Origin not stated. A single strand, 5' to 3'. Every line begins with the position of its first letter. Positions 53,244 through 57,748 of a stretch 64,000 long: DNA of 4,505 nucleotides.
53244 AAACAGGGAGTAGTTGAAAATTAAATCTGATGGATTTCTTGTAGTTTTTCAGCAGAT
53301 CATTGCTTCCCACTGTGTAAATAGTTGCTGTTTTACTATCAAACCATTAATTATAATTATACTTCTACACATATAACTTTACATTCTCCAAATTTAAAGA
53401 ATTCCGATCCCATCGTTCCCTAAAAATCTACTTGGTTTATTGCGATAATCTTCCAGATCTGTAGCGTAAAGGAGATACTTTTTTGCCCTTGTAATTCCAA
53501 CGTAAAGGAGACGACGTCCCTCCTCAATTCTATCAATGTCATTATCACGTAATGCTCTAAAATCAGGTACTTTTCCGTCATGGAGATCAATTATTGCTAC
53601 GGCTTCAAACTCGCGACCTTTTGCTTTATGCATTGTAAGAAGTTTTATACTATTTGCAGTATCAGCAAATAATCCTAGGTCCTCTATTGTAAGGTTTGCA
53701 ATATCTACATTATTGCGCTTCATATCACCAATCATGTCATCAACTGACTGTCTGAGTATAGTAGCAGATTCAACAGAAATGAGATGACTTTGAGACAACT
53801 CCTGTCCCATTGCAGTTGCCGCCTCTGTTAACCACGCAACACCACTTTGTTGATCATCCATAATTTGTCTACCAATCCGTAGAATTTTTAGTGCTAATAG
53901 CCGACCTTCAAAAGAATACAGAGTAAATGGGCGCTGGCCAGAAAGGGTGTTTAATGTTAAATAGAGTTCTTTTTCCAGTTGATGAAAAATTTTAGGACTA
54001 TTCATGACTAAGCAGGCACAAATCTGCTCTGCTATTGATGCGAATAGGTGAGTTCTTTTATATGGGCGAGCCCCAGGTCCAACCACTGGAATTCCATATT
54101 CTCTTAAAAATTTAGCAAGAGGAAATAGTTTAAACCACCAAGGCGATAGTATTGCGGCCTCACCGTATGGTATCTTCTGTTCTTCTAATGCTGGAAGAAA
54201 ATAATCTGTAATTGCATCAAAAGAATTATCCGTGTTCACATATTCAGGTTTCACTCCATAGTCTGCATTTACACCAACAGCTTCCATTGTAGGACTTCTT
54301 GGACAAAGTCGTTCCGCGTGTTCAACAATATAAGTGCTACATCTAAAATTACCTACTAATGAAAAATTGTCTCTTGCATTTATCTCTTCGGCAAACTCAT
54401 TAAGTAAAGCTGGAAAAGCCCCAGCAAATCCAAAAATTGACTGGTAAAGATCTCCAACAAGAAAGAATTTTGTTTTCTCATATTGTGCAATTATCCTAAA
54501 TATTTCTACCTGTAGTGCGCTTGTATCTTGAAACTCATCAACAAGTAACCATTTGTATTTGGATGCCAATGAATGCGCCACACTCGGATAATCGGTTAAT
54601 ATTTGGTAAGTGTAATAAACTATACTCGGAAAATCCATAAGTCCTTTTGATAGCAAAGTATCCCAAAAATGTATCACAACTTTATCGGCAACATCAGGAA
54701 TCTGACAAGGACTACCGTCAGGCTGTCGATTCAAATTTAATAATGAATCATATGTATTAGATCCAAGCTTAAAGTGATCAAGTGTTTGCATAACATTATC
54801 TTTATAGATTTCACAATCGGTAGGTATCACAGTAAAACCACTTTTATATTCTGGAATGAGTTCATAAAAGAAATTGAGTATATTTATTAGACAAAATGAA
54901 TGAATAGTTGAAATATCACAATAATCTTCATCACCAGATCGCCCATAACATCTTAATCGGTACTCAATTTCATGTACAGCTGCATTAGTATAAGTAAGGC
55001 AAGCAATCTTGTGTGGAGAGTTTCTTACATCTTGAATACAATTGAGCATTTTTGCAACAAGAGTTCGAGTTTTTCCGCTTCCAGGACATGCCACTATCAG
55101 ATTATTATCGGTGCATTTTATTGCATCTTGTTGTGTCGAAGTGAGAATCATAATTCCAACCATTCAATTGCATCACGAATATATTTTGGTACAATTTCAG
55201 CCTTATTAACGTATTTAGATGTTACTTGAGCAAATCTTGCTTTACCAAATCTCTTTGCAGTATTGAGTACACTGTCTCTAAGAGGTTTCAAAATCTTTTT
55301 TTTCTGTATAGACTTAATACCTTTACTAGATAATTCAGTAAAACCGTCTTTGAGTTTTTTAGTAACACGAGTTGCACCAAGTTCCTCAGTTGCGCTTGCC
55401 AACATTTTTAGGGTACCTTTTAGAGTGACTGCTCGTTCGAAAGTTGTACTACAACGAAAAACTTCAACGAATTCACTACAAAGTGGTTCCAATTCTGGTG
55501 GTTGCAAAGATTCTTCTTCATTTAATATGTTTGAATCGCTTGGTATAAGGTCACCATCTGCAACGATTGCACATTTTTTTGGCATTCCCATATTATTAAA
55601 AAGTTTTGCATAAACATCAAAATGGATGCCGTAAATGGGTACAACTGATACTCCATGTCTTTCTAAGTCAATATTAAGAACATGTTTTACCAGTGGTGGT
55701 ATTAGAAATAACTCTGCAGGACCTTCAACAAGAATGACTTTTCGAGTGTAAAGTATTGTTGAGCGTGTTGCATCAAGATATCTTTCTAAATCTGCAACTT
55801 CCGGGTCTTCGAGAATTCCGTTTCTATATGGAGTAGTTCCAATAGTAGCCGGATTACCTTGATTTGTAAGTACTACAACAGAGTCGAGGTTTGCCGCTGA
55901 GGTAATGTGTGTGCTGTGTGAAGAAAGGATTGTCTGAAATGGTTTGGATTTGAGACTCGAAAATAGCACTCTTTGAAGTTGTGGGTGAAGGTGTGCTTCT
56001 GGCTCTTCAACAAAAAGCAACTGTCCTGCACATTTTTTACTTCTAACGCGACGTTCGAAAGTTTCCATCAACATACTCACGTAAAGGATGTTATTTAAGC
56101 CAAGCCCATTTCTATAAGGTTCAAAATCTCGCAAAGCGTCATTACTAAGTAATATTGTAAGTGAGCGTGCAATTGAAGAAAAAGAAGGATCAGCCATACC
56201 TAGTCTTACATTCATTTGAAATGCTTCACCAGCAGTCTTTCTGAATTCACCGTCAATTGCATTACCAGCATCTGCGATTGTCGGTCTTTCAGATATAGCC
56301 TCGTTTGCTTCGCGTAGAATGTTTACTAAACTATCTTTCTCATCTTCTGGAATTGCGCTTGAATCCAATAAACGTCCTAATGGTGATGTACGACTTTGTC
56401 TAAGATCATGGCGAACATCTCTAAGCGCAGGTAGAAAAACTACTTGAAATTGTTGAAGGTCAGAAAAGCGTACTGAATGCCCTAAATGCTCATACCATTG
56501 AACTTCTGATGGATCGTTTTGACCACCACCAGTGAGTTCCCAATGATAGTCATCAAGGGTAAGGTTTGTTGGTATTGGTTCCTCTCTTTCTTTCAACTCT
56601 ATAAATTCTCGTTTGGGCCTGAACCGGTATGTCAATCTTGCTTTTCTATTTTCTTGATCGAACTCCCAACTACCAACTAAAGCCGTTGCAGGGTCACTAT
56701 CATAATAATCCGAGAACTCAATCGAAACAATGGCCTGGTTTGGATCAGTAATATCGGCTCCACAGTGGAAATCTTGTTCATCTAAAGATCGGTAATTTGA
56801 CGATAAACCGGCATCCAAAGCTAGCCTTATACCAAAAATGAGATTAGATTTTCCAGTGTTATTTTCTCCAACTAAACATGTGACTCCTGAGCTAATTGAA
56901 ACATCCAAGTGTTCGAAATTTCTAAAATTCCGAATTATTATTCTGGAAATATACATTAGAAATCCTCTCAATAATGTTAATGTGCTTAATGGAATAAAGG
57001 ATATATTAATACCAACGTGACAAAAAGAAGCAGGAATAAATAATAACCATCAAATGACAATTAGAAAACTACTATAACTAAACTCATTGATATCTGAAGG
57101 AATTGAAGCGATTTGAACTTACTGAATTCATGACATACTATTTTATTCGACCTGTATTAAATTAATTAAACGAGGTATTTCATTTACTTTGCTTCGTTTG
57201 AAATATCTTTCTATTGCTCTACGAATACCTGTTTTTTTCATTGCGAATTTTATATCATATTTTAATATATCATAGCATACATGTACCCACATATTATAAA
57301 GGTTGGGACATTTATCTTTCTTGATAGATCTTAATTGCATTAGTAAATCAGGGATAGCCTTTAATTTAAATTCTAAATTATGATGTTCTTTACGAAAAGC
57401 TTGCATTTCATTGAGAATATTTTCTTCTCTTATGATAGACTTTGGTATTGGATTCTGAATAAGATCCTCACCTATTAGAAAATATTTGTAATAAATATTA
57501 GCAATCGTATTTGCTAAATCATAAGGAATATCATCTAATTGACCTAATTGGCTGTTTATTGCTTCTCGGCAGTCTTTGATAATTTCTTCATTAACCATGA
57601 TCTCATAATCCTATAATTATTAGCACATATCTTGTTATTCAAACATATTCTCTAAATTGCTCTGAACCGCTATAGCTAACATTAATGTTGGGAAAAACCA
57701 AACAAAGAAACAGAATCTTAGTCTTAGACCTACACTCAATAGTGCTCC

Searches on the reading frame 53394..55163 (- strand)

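Call 61: search_protein_families(library=pfam, proteins=[window:53394-55163:-], max_evalue=1)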
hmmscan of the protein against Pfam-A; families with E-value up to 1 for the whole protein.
window:53394-55163:- (589 aa): 10 families
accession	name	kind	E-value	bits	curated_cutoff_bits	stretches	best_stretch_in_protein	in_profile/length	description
PF00580.27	UvrD-helicase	-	4.8e-43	148.2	23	1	8-260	2-269/271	UvrD/REP helicase N-terminal domain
PF13361.12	UvrD_C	-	1.9e-20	74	25.6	1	470-565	244-344/350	UvrD-like helicase C-terminal domain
PF13245.12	AAA_19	-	2.3e-16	60.6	25.1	1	19-246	12-133/134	AAA domain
PF13538.12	UvrD_C_2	-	4e-09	36.6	27.4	2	547-564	32-49/52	UvrD-like helicase C-terminal domain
PF01443.25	Viral_helicase1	-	8.7e-06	26.2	21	1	508-567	179-227/228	Viral superfamily 1 RNA helicase core domain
PF13086.12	AAA_11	-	0.0018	18.5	27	1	14-71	13-73/257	AAA domain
PF13604.12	AAA_30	-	0.0032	17.7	27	0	197-241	84-127/191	AAA domain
PF00270.35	DEAD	-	0.005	17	26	1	9-74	2-69/167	DEAD/DEAH box helicase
PF13401.12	AAA_22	-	0.13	13.1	27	0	22-36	9-23/130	AAA domain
PF04851.21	ResIII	-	0.25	11.7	22.5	1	16-54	21-57/164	Type III restriction enzyme, res subunit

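Call 75: search_protein_families(library=padloc, proteins=[window:53394-55163:-], max_evalue=0.001)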
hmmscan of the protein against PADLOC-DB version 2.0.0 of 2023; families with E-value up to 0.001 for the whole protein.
window:53394-55163:- (589 aa): 53 families (the best 25 are shown)
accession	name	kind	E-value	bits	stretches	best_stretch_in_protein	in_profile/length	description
PDLC00130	GajB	-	1.2e-220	731.8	1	5-588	2-588/589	UrvD helicase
PDLC00117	GajB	-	9.1e-88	293.2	1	9-581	18-593/604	UrvD helicase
PDLC00127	GajB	-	2.4e-85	285.3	1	7-568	9-566/594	UrvD helicase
PDLC00114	GajB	-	4.6e-58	195.3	2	4-287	5-299/635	UrvD helicase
PDLC00132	GajB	-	7.5e-57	191.3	3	162-300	174-312/625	UrvD helicase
PDLC00119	GajB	-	1.2e-54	184.3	3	124-281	139-294/565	UrvD helicase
PDLC00123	GajB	-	1.9e-54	183.2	2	5-290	3-262/540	UrvD helicase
PDLC03802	RTasHel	-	5.4e-52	175.5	2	6-286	5-272/675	DRT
PDLC00138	GajB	-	3e-51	172.8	2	7-331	5-349/581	UrvD helicase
PDLC00129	GajB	-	2.2e-47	159.9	2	7-339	12-354/594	UrvD helicase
PDLC00133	GajB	-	1.1e-44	151.1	1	7-354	12-359/382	UrvD helicase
PDLC00112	GajB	-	2.1e-43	146.8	3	166-340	172-350/581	UrvD helicase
PDLC00103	GajB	-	1.6e-42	144.3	1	3-568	13-576/612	UrvD helicase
PDLC00122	GajB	-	6.9e-42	142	3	184-289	144-249/502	UrvD helicase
PDLC00136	GajB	-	1.6e-36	124.4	2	7-301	6-303/570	UrvD helicase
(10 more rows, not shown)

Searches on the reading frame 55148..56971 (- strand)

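Call 61: search_protein_families(library=pfam, proteins=[window:55148-56971:-], max_evalue=1)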
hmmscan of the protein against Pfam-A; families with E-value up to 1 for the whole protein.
window:55148-56971:- (607 aa): 7 families
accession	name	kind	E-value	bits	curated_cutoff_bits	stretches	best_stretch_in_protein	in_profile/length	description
PF13175.12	AAA_15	-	4.2e-32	112.6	32.1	1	6-356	1-373/374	AAA ATPase domain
PF20469.4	OLD-like_TOPRIM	-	3.5e-16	59.9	23.2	1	407-474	1-67/67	Overcoming lysogenization defect protein-like, TOPRIM domain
PF13304.12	AAA_21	-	3.5e-14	54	27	1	30-356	1-302/304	AAA domain, putative AbiEii toxin, Type IV TA system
PF11398.14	DUF2813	-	4.1e-14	53.2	21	2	306-368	274-336/372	Protein of unknown function (DUF2813)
PF13476.12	AAA_23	-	2.9e-10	41.5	27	1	10-137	1-125/201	AAA domain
PF02463.25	SMC_N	-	5.6e-09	36.2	40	1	7-88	1-85/220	RecF/RecN/SMC N terminal domain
PF13555.12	AAA_29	-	0.018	15.2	27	1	9-48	2-42/61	P-loop containing region of AAA domain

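Call 75: search_protein_families(library=padloc, proteins=[window:55148-56971:-], max_evalue=0.001)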
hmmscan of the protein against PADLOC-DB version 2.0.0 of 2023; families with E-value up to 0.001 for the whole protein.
window:55148-56971:- (607 aa): 121 families (the best 25 are shown)
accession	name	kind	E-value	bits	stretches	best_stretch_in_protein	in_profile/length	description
PDLC00092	GajA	-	1.5e-245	814.4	1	6-606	1-602/604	AAA ATPase domain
PDLC00070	GajA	-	1.5e-118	395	1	6-605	1-591/596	AAA ATPase domain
PDLC00072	GajA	-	1.7e-99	332.2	2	163-603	189-636/709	AAA ATPase domain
PDLC00071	GajA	-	2.3e-94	315.3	2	169-604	136-580/588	AAA ATPase domain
PDLC00091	GajA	-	1e-93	313.3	2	167-605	134-619/627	AAA ATPase domain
PDLC00096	GajA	-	9.5e-89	296.8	1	6-605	1-612/630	AAA ATPase domain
PDLC00077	GajA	-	5e-72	241.4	1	6-478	1-502/616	AAA ATPase domain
PDLC00069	GajA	-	9.2e-71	237.2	1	6-478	1-507/687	AAA ATPase domain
PDLC00099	GajA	-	1.2e-70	237.3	2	173-487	149-473/626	AAA ATPase domain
PDLC00073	GajA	-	1.3e-69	233.7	2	174-604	138-585/589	AAA ATPase domain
PDLC00064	GajA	-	2.1e-69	232.7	2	184-475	2-299/464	AAA ATPase domain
PDLC00083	GajA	-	3.1e-66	222.1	2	167-477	141-476/639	AAA ATPase domain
PDLC00080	GajA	-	4.4e-66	221.9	1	6-507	1-466/622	AAA ATPase domain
PDLC00101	GajA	-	6.3e-55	185.1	2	172-478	139-440/632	AAA ATPase domain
PDLC00067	GajA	-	8.4e-51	171.1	1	7-602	4-593/604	AAA ATPase domain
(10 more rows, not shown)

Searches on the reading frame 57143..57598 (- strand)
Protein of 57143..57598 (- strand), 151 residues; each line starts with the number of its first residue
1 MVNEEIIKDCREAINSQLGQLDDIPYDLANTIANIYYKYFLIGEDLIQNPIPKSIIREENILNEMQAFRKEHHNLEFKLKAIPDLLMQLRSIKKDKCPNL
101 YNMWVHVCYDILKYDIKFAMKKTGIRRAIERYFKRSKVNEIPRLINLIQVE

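Call 61: search_protein_families(library=pfam, proteins=[window:57143-57598:-], max_evalue=1)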
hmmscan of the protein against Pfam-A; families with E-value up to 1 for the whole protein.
window:57143-57598:- (151 aa): 1 family
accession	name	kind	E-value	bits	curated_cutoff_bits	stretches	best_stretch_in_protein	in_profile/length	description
PF18863.6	AbiJ_NTD4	-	0.069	14.1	34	1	20-67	16-69/152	AbiJ N-terminal domain 4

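Call 75: search_protein_families(library=padloc, proteins=[window:57143-57598:-], max_evalue=0.001)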
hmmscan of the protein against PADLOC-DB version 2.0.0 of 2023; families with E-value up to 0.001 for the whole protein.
window:57143-57598:- (151 aa): 0 families
